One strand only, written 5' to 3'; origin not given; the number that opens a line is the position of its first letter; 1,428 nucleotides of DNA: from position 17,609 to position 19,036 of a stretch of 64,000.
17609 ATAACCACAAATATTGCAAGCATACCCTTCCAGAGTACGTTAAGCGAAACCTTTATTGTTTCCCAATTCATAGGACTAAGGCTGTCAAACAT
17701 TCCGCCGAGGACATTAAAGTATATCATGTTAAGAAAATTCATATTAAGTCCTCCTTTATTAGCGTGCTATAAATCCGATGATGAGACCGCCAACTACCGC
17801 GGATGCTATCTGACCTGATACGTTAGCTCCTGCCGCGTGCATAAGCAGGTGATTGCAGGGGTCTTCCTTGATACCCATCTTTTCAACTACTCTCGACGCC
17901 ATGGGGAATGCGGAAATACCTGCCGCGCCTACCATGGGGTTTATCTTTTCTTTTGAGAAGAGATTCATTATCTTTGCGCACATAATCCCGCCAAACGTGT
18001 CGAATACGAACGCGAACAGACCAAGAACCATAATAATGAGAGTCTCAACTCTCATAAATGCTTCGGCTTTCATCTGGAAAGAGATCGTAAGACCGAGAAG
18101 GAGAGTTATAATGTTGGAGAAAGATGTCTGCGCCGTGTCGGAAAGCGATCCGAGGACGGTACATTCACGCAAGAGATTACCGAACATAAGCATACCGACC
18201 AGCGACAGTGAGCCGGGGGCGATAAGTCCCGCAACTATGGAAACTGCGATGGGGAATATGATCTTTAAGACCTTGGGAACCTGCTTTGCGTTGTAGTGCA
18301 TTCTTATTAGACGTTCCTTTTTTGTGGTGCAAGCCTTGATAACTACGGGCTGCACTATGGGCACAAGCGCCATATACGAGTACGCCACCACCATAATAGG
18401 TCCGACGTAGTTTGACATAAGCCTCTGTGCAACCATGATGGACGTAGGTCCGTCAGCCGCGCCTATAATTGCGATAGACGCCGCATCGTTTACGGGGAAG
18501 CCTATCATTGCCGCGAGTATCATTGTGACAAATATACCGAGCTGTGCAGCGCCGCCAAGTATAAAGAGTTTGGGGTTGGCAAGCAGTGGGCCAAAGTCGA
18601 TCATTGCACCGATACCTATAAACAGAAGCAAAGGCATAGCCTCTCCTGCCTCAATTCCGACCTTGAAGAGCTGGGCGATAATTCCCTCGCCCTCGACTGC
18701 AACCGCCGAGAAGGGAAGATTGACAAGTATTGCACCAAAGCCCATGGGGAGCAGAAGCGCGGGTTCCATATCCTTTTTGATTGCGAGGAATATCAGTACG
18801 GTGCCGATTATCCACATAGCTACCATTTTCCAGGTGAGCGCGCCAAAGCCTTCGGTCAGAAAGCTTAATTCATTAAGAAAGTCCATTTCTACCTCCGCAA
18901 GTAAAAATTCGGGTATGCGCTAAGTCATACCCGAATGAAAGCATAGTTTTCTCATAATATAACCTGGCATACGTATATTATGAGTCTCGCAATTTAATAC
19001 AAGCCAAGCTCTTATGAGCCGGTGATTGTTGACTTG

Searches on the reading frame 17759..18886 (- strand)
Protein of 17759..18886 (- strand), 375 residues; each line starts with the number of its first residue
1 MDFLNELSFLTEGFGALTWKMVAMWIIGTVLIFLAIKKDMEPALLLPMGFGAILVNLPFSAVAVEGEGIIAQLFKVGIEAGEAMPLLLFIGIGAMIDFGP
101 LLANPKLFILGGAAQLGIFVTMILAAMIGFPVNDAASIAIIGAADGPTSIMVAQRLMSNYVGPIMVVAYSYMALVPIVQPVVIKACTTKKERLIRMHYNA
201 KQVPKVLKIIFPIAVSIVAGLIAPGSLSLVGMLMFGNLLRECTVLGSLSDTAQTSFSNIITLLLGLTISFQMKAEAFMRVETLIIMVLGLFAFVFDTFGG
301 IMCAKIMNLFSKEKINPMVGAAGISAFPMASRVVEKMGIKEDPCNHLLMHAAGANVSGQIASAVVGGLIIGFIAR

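Call 5: search_protein_families(library=pfam, proteins=[window:17759-18886:-])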
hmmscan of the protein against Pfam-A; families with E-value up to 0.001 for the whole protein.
window:17759-18886:- (375 aa): 1 family
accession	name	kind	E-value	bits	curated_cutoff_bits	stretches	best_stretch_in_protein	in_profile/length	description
PF03977.18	OAD_beta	-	3.5e-143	477.3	31.6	1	21-372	2-348/349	Na+-transporting oxaloacetate decarboxylase beta subunit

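Call 7: find_homologous_proteins(query=window:17759-18886:-, max_evalue=1e-30)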
Query window:17759-18886:- (375 aa): 8000 proteins with E <= 1e-30 among 8000 candidates; the best 120 are listed.
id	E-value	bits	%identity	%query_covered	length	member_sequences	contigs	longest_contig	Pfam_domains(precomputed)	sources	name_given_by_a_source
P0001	1.5e-230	783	100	100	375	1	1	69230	PF03977.19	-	-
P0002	8.7e-230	780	100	100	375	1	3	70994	PF03977.19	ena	-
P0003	4.3e-229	778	99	100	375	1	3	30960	PF03977.19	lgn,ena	-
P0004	6.8e-229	777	99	100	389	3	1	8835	PF03977.19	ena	-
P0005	8.2e-229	777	99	100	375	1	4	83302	PF03977.19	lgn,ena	-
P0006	1.2e-228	777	99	100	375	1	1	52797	PF03977.19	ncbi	-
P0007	1.5e-224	763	97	100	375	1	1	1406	PF03977.19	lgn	-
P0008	1.6e-224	763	97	100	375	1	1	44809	PF03977.19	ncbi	-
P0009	8.0e-224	761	97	100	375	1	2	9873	PF03977.19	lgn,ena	-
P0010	6.8e-223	758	97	100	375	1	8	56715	PF03977.19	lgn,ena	-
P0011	1.6e-222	756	96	100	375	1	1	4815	PF03977.19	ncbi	-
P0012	8.7e-215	731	93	100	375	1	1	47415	PF03977.19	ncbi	-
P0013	1.0e-214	731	94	100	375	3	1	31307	PF03977.19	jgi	-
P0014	9.3e-214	728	92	100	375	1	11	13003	PF03977.19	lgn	-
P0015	7.0e-213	725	92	100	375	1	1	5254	PF03977.19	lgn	-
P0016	9.7e-213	724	91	99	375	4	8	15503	PF03977.19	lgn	-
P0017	6.7e-210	715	91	99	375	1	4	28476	PF03977.19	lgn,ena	-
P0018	7.8e-210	715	91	99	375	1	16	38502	PF03977.19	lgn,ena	-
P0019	1.5e-209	714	91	99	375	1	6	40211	PF03977.19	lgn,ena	-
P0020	1.9e-208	710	91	99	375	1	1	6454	PF03977.19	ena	-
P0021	4.3e-197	673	85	99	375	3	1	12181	PF03977.19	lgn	-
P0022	2.8e-196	670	88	98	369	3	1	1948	PF03977.19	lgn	-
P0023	7.2e-183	626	81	98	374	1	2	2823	PF03977.19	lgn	-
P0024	7.4e-183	626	80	99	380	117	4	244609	PF03977.19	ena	-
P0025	9.7e-183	626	81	98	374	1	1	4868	PF03977.19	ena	-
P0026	1.6e-182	625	81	98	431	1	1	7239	PF03977.19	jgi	jgi:oxaloacetate decarboxylase beta subunit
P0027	3.1e-182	624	80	98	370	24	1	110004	PF03977.19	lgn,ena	-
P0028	4.5e-182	623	79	98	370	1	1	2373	PF03977.19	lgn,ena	-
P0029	5.9e-182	623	80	99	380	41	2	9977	PF03977.19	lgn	-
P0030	6.9e-182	623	81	98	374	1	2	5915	PF03977.19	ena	-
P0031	1.8e-181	621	78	98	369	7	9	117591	PF03977.19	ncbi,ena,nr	ncbi:MAG: sodium ion-translocating decarboxylase subunit beta [Clostridia bacterium]|nr:sodium ion-t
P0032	2.6e-181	621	80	98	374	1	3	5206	PF03977.19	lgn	-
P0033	4.3e-181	620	80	98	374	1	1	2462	PF03977.19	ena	-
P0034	4.6e-181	620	80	98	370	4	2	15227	PF03977.19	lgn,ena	-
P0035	4.8e-181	620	81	98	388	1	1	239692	PF03977.19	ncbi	-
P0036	6.1e-181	620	80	98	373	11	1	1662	PF03977.19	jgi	jgi:oxaloacetate decarboxylase beta subunit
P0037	8.7e-181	619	80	95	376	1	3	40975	PF03977.19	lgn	-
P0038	1.2e-180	619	80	98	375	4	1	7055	PF03977.19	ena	-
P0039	1.3e-180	619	80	95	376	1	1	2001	PF03977.19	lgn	-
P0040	2.0e-180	618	80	98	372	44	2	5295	PF03977.19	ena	-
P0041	3.4e-180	617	80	95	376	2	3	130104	PF03977.19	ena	-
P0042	3.5e-180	617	78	98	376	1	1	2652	PF03977.19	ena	-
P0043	2.0e-179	615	80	98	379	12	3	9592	PF03977.19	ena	-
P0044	2.2e-179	615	80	98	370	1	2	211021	PF03977.19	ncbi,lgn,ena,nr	ncbi:MAG: sodium ion-translocating decarboxylase subunit beta [Clostridia bacterium]|nr:sodium ion-t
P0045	2.4e-179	614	80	95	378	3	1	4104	PF03977.19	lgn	-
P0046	5.0e-179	613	80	95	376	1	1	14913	PF03977.19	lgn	-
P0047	6.1e-179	613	79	98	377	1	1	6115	PF03977.19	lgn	-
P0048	8.1e-179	613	79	98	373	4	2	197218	PF03977.19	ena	-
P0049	1.1e-178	612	78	98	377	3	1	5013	PF03977.19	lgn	-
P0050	1.7e-178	612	80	98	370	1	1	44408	PF03977.19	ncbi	-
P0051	2.8e-178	611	80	98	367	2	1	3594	PF03977.19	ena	-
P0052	3.4e-178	611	79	98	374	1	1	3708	PF03977.19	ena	-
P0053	4.9e-178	610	78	98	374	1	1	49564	PF03977.19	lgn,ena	-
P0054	6.0e-178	610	67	98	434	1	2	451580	PF03977.19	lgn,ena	-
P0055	7.0e-178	610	79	98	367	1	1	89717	PF03977.19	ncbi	-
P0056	1.0e-177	609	78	98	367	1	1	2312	PF03977.19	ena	-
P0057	1.7e-177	608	78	98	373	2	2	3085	PF03977.19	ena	-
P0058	1.7e-177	608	80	98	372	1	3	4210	PF03977.19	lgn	-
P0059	1.9e-177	608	78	98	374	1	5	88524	PF03977.19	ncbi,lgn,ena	-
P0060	2.5e-177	608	78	98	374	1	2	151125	PF03977.19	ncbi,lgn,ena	-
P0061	3.0e-177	608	80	98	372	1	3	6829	PF03977.19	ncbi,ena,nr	ncbi:MAG: sodium ion-translocating decarboxylase subunit beta [Clostridia bacterium]|nr:sodium ion-t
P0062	3.2e-177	607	80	98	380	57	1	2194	PF03977.19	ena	-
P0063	5.0e-177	607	78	98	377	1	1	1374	PF03977.19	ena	-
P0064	6.4e-177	606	79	95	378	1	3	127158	PF03977.19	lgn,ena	-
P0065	6.9e-177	606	79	98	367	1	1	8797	PF03977.19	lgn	-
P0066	6.9e-177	606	79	98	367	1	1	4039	PF03977.19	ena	-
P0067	9.7e-177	606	79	98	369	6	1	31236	PF03977.19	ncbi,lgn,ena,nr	ncbi:MAG: sodium ion-translocating decarboxylase subunit beta [Clostridia bacterium]|nr:sodium ion-t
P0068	1.7e-176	605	77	98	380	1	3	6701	PF03977.19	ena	-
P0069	1.7e-176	605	79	98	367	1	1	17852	PF03977.19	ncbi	-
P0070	2.1e-176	605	77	98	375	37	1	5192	PF03977.19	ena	-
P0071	2.5e-176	605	76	99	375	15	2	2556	PF03977.19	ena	-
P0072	3.1e-176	604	79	98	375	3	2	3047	PF03977.19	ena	-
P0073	6.1e-176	603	77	98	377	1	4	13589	PF03977.19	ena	-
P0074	7.5e-176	603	77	98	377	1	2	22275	PF03977.19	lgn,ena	-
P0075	7.7e-176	603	77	98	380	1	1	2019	PF03977.19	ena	-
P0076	7.8e-176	603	77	98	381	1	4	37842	PF03977.19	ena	-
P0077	9.3e-176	603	77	98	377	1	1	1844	PF03977.19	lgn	-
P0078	9.3e-176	603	77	98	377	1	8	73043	PF03977.19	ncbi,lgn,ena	-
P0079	9.5e-176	603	79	98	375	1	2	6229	PF03977.19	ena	-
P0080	9.6e-176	603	77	98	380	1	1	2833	PF03977.19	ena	-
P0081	1.3e-175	602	77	98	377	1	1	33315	PF03977.19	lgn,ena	-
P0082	1.3e-175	602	79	98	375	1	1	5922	PF03977.19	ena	-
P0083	1.4e-175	602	76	98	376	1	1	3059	PF03977.19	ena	-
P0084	1.4e-175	602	77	98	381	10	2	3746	PF03977.19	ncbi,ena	-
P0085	2.1e-175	601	78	99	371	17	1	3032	PF03977.19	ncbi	-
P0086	2.3e-175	601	76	98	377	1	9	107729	PF03977.19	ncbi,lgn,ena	-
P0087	2.3e-175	601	76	98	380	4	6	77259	PF03977.19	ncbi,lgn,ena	-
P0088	2.8e-175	601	78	98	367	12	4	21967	PF03977.19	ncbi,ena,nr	ncbi:MAG: sodium ion-translocating decarboxylase subunit beta [Clostridia bacterium]|nr:sodium ion-t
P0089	2.9e-175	601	76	98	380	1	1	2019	PF03977.19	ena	-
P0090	4.0e-175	601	77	98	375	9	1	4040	PF03977.19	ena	-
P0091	5.2e-175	600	76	98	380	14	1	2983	PF03977.19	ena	-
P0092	8.2e-175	600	77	98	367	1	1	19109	PF03977.19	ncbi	-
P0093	8.6e-175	599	76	98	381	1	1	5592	PF03977.19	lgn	-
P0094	8.8e-175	599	80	83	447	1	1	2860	PF03977.19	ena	-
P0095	9.8e-175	599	76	90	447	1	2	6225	PF03977.19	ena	-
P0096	1.5e-174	599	78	98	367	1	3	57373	PF03977.19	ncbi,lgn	-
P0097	1.8e-174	598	71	98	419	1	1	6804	PF03977.19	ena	-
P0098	2.1e-174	598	80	83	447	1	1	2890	PF03977.19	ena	-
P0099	2.2e-174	598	78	98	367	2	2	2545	PF03977.19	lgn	-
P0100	2.8e-174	598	77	98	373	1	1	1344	PF03977.19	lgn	-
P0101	3.5e-174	597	78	98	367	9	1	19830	PF03977.19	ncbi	-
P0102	3.6e-174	597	77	98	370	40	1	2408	PF03977.19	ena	-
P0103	3.7e-174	597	77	98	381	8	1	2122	PF03977.19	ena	-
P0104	3.8e-174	597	78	98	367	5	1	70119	PF03977.19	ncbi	-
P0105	4.8e-174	597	78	98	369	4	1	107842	PF03977.19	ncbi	-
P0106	7.7e-174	596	77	98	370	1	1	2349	PF03977.19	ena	-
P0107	1.9e-173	595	77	98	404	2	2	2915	PF03977.19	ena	-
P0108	2.7e-173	595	81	82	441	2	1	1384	PF03977.19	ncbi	-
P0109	2.8e-173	594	76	98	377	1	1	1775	PF03977.19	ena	-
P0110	3.7e-173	594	80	83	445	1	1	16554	PF03977.19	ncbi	-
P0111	4.2e-173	594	77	98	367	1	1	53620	PF03977.19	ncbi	-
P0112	5.1e-173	594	76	98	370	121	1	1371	PF03977.19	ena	-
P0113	6.3e-173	593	76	98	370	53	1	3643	PF03977.19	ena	-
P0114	7.5e-173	593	77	98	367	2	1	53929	PF03977.19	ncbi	-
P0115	1.6e-172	592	77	98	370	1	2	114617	PF03977.19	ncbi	-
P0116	3.7e-172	591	76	98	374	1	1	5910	PF03977.19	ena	-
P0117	3.9e-172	591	76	98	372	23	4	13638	PF03977.19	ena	-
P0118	4.2e-172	591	77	98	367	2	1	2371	PF03977.19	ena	-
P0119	4.8e-172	590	77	98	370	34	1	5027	PF03977.19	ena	-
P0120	4.9e-172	590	76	98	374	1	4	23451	PF03977.19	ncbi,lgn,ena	-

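Call 10: find_encoding_contigs(protein=P0012, flank=3000, max_places=3)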
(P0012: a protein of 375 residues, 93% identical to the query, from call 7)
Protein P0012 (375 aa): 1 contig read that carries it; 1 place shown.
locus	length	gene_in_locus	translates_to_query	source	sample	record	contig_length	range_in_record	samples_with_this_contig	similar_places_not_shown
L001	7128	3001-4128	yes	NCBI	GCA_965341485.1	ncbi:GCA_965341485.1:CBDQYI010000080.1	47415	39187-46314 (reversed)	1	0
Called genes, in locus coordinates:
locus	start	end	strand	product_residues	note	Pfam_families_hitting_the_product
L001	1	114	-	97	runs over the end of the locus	-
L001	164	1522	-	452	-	PF05167:DUF711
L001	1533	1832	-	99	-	PF01842:ACT (weak), PF13740:ACT_6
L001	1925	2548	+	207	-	-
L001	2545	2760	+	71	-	-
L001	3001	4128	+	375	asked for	PF03977:OAD_beta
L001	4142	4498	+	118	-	-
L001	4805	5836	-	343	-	-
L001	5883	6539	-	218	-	-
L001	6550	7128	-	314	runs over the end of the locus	-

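Call 11: find_encoding_contigs(protein=P0021, flank=3000, max_places=3)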
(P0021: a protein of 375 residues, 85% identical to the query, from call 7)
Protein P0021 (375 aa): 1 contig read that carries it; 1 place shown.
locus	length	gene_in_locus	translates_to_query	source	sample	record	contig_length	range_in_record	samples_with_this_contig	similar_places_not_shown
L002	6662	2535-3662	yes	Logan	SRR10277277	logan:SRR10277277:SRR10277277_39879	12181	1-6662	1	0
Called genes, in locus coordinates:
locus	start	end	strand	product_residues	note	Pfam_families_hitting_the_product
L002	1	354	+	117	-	?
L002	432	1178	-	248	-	PF02811:PHP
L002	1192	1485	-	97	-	-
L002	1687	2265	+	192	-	-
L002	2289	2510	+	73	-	-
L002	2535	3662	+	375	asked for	PF03977:OAD_beta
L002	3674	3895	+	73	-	-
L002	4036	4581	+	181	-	PF04014:MazE_antitoxin, PF15714:SpoVT_C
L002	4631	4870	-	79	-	-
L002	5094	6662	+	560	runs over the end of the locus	PF17389:Bac_rhamnosid6H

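Call 12: find_encoding_contigs(protein=P0024, flank=3000, max_places=3)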
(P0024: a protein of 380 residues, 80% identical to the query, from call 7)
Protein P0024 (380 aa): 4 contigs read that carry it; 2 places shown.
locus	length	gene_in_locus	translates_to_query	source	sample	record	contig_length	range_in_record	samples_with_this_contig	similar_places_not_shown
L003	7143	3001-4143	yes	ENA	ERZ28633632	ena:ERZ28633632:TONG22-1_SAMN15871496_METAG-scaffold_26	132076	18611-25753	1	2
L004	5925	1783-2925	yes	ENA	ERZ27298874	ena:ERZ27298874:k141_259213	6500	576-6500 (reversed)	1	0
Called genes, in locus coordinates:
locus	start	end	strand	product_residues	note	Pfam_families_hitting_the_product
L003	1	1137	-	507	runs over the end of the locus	PF05362:Lon_C, PF13541:ChlI, PF00158:Sigma54_activat (faint), PF01078:Mg_chelatase, PF07728:AAA_5 (weak), PF00493:MCM (weak), PF13335:Mg_chelatase_C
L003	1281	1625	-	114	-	PF01245:Ribosomal_L19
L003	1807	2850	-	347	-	PF01699:Na_Ca_ex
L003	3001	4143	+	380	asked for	PF03977:OAD_beta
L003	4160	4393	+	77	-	-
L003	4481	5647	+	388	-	PF01545:Cation_efflux, PF16916:ZT_dimer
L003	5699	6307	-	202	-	PF03358:FMN_red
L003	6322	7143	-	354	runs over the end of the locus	PF00730:HhH-GPD, PF00633:HHH (weak), PF14815:NUDIX_4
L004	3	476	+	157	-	?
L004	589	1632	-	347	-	PF01699:Na_Ca_ex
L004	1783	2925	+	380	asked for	PF03977:OAD_beta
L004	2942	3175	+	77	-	-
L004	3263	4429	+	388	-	PF01545:Cation_efflux, PF16916:ZT_dimer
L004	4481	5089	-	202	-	PF03358:FMN_red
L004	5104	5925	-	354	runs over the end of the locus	PF00730:HhH-GPD, PF00633:HHH (weak), PF14815:NUDIX_4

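Call 16: find_encoding_contigs(protein=P0018, flank=2500, max_places=3)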
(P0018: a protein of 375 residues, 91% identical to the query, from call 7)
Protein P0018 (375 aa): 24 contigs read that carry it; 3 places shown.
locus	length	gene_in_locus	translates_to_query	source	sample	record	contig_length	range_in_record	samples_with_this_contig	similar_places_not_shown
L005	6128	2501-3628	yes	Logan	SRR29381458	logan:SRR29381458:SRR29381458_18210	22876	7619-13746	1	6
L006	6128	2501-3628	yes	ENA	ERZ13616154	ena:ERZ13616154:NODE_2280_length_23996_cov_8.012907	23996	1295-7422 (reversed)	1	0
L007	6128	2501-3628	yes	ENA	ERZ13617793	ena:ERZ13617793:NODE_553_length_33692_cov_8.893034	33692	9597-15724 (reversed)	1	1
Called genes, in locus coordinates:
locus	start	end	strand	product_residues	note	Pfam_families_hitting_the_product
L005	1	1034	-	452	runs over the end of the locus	PF05167:DUF711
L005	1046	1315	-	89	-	PF01842:ACT, PF13740:ACT_6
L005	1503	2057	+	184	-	-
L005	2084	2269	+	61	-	-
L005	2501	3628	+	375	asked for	PF03977:OAD_beta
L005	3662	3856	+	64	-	-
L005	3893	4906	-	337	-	-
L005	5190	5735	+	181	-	PF04014:MazE_antitoxin, PF15714:SpoVT_C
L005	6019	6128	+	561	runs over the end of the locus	PF17389:Bac_rhamnosid6H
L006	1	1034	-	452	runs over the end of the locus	PF05167:DUF711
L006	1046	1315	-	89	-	PF01842:ACT, PF13740:ACT_6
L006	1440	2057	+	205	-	-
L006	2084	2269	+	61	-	-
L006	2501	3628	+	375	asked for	PF03977:OAD_beta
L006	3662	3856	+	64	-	-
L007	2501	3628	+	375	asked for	PF03977:OAD_beta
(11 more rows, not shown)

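Call 17: find_encoding_contigs(protein=P0008, flank=2500, max_places=2)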
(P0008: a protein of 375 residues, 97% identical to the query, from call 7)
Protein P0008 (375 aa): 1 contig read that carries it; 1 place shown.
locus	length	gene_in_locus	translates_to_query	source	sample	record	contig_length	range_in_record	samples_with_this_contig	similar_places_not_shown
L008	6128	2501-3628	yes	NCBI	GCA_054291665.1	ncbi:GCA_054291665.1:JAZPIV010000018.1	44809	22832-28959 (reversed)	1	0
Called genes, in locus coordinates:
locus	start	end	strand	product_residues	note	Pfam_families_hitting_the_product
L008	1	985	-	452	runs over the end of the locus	PF05167:DUF711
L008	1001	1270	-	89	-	PF01842:ACT (weak), PF13740:ACT_6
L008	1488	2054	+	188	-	-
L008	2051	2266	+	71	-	-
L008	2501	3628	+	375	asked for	PF03977:OAD_beta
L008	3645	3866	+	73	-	-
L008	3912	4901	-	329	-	-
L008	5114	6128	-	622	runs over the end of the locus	PF00239:Resolvase, PF07508:Recombinase, PF13408:Zn_ribbon_recom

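Call 18: find_encoding_contigs(protein=P0023, flank=2500, max_places=3)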
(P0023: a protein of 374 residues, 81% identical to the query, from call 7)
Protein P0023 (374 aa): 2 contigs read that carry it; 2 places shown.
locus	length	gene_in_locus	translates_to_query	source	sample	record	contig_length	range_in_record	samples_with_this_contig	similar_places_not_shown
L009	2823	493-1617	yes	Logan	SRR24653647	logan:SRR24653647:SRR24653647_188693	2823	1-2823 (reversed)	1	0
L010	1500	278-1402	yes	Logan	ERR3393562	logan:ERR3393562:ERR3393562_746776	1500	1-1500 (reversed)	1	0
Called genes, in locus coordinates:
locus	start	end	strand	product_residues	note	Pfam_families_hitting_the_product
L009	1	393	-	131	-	?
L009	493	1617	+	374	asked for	PF03977:OAD_beta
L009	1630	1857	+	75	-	-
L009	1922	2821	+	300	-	?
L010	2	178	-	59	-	?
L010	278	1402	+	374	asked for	PF03977:OAD_beta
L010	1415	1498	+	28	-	?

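Call 56: find_related_loci(query=window:17759-18886:-, collection=metagenome_contigs, flank=3000)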
Query window:17759-18886:- (375 aa) in metagenome_contigs; peptide patterns used: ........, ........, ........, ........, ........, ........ (x = any residue, [..] = any of these).
600 stretches matched a pattern (row limit reached: there are more); 591 encode a relative of the query (tblastn E <= 1e-3); the best 80 are kept; 80 distinct loci.
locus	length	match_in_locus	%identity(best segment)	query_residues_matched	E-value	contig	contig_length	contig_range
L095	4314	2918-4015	77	7-373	0e+0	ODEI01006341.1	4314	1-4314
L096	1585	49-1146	77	7-373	0e+0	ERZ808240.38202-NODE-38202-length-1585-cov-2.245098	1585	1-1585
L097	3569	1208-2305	76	7-373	0e+0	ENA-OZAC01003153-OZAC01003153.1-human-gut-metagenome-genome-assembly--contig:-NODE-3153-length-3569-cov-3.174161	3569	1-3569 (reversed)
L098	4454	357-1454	77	7-373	5e-179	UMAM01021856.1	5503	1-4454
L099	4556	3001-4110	71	7-373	1e-176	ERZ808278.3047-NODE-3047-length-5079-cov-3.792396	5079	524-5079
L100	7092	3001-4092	72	6-373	6e-173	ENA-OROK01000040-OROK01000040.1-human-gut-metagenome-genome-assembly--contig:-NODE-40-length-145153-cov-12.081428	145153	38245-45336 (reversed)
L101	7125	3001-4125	70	5-372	2e-162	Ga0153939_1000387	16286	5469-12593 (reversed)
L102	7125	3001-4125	68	6-372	1e-162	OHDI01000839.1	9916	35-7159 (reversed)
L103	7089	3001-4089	69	7-365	6e-162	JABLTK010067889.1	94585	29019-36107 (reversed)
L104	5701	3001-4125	66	5-372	3e-162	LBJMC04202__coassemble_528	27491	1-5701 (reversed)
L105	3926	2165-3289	66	5-372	4e-168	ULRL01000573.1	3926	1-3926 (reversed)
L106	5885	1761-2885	65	5-372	4e-162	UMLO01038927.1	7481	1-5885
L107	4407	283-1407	66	7-374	4e-163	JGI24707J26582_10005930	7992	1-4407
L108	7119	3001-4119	66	7-372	8e-161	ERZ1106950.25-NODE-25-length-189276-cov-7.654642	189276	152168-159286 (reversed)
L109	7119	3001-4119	65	7-372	3e-160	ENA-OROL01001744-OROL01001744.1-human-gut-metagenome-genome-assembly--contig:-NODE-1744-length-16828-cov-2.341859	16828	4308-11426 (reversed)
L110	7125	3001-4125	65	5-372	3e-160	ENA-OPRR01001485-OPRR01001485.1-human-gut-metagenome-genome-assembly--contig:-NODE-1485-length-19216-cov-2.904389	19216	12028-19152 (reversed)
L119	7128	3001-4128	66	7-375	9e-159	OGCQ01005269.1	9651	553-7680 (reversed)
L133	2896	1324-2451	65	7-375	6e-166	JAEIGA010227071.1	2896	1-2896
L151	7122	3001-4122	64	7-372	2e-154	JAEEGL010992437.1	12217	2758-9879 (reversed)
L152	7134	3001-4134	63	5-375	2e-154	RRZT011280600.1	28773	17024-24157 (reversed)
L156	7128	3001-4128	64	5-373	2e-154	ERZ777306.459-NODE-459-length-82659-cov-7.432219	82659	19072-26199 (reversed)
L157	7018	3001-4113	65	6-369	1e-154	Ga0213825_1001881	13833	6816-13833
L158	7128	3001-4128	64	7-375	3e-154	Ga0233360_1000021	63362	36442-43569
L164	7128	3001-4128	63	7-375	5e-154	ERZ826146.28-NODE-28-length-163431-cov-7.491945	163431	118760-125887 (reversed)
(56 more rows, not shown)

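Call 70: search_solved_structures(query=window:17759-18886:-, show_alignments=1)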
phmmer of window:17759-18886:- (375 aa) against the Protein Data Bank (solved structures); distinct sequences matched with E-value up to 0.001: 1.
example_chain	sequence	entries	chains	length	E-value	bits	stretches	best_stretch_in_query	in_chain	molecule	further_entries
6iva_A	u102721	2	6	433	5.5e-88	299.1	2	67-373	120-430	Oxaloacetate decarboxylase beta chain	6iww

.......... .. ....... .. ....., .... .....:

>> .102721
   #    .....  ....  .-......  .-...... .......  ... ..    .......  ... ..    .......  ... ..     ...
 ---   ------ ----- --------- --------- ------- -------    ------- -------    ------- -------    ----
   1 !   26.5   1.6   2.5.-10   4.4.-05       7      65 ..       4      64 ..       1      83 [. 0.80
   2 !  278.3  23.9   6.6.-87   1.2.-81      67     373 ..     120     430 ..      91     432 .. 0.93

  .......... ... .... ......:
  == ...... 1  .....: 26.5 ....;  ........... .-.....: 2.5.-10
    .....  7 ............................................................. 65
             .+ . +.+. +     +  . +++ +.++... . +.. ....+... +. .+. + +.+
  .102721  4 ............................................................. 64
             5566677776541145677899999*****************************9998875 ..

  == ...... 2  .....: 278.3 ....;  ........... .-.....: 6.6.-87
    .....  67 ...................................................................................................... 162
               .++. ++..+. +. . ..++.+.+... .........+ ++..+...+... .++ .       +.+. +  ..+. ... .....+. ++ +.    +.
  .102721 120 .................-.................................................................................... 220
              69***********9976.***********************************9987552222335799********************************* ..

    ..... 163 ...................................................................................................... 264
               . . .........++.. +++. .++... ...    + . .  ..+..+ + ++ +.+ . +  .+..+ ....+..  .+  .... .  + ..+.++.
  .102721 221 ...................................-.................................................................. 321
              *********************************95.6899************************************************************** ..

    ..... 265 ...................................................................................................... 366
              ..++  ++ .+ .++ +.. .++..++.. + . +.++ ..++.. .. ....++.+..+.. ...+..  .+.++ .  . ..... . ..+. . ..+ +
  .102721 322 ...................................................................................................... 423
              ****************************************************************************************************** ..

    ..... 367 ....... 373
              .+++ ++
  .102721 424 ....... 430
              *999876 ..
